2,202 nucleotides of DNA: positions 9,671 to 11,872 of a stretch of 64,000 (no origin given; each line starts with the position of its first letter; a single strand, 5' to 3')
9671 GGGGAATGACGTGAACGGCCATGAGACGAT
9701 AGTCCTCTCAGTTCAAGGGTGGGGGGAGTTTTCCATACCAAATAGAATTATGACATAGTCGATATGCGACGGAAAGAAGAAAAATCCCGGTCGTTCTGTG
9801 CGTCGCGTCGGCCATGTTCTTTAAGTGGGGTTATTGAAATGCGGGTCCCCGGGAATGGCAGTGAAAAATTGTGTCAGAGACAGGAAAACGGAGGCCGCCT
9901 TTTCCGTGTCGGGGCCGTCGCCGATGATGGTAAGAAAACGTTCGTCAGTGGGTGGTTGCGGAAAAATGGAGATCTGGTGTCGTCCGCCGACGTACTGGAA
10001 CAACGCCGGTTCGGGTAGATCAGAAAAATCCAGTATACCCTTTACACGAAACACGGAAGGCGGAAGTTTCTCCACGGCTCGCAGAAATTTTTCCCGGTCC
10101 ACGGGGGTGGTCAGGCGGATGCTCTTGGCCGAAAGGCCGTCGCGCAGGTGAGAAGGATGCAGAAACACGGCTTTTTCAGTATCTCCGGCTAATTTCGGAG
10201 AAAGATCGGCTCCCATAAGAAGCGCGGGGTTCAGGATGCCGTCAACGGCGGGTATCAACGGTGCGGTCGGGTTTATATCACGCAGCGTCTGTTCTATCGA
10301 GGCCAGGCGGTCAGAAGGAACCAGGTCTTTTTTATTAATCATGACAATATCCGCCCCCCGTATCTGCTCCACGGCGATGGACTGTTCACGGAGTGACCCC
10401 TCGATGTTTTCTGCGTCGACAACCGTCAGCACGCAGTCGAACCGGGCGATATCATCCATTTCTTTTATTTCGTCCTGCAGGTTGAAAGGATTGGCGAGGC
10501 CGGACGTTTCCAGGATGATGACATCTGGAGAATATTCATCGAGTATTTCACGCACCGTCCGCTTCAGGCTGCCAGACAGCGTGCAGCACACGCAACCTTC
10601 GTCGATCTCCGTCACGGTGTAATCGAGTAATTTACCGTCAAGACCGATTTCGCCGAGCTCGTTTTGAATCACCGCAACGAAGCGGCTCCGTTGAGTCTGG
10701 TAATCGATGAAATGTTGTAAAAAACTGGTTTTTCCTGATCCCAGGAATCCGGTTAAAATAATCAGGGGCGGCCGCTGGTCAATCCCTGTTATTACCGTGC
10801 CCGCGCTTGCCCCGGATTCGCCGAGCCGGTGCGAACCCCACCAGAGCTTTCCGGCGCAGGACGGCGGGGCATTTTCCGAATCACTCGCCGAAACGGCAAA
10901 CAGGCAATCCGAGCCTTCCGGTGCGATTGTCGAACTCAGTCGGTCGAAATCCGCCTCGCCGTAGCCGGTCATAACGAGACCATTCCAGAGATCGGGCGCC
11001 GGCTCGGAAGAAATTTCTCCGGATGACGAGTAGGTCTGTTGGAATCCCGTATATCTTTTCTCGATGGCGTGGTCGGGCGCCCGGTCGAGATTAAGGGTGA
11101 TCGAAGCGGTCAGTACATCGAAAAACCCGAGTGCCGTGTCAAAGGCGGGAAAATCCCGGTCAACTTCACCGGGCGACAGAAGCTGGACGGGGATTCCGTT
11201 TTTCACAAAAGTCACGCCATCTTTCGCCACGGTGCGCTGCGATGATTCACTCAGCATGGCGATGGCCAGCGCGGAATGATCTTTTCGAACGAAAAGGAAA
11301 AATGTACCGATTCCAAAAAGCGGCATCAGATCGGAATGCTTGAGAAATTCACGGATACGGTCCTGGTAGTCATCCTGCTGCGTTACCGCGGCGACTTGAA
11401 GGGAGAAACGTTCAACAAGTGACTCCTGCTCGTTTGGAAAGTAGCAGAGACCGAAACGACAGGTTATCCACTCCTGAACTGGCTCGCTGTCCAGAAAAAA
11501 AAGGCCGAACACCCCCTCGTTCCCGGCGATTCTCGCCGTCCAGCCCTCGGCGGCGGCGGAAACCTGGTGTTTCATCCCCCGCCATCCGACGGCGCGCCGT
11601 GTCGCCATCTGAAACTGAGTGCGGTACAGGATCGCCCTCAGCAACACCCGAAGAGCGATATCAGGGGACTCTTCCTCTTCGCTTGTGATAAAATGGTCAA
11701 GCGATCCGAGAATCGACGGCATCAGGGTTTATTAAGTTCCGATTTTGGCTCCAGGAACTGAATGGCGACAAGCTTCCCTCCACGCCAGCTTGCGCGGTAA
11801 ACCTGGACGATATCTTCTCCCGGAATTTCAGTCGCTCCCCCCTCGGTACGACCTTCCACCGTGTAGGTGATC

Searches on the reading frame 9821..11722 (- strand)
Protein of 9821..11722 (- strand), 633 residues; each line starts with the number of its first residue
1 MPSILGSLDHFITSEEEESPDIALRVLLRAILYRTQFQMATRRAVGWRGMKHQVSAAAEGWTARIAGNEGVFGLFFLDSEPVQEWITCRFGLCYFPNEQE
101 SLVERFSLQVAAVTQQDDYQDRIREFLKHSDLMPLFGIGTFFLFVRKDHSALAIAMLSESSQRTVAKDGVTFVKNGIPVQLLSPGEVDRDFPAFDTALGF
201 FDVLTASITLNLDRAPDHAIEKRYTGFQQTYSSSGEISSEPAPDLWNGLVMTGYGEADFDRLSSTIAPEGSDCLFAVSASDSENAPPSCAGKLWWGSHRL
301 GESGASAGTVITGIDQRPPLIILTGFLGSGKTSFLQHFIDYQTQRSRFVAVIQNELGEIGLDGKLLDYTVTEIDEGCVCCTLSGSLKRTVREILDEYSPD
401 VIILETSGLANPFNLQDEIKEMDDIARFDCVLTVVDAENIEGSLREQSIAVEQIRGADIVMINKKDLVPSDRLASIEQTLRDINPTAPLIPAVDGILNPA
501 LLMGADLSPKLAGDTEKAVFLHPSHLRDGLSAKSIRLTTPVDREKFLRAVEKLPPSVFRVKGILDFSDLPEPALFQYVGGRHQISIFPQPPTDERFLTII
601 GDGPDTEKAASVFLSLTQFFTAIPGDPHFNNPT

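Call 6: search_protein_families(library=pfam, proteins=[window:9821-11722:-], max_evalue=0.1)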
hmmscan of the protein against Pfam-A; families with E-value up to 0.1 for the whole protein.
window:9821-11722:- (633 aa): 9 families
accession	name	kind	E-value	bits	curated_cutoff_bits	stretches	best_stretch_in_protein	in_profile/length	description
PF02492.25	cobW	-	1.1e-42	146.1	20.7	1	319-490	1-179/180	CobW/HypB/UreG, nucleotide-binding domain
PF07683.19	CobW_C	-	1.4e-11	44.5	22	1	534-613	5-90/94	Cobalamin synthesis protein cobW C-terminal domain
PF13401.12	AAA_22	-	0.02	15.6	27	1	317-397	4-58/130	AAA domain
PF05729.18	NACHT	-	0.02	15.2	26.7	0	320-340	2-22/167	NACHT domain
PF00448.28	SRP54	-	0.028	14.5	22.7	0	396-440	81-126/196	SRP54-type protein, GTPase domain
PF08433.16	KTI12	-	0.046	13.7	22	1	319-357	2-40/271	Chromatin associated protein KTI12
PF00009.33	GTP_EFTU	-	0.047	13.7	26.5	1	425-481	90-147/188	Elongation factor Tu GTP binding domain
PF00437.27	T2SSE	-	0.078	12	24.9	0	307-403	131-216/370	Type II/IV secretion system protein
PF02367.23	TsaE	-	0.079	13.3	26.6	0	317-340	20-43/128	Threonylcarbamoyl adenosine biosynthesis protein TsaE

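Call 7: search_protein_families(library=ncbifam, proteins=[window:9821-11722:-], max_evalue=0.1)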
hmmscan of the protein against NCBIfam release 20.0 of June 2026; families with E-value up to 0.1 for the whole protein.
window:9821-11722:- (633 aa): 9 families
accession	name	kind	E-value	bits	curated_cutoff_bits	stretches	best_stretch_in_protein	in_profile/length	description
TIGR02475.1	CobW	equivalog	6.8e-32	110.7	332.1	2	318-440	4-136/342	cobalamin biosynthesis protein CobW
NF008578.0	PRK11537.1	equivalog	3.9e-27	95.3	361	1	321-578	7-276/318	GTPase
NF038288.1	chaper_GTP_ZigA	equivalog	1.1e-26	93.7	600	1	319-563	2-287/390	zinc metallochaperone GTPase ZigA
NF041053.1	CobW_rel_Se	equivalog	8.7e-22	77.7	180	1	320-483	3-172/195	CobW-related selenoprotein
TIGR00073.1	hypB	equivalog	0.0037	16.8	121.2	0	454-491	155-194/217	hydrogenase nickel incorporation protein HypB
NF000908.1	PRK00089.1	equivalog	0.0051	16.1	237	1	388-490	40-146/291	GTPase Era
NF010340.0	PRK13768.1-2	equivalog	0.014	15.2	293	0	320-352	5-37/265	GTPase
TIGR00750.1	lao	equivalog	0.017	14.3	240.75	0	389-476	117-193/300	methylmalonyl Co-A mutase-associated GTPase MeaB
NF041000.1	ATPase_ComGA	equivalog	0.067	12.2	300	0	315-349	125-160/267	competence type IV pilus ATPase ComGA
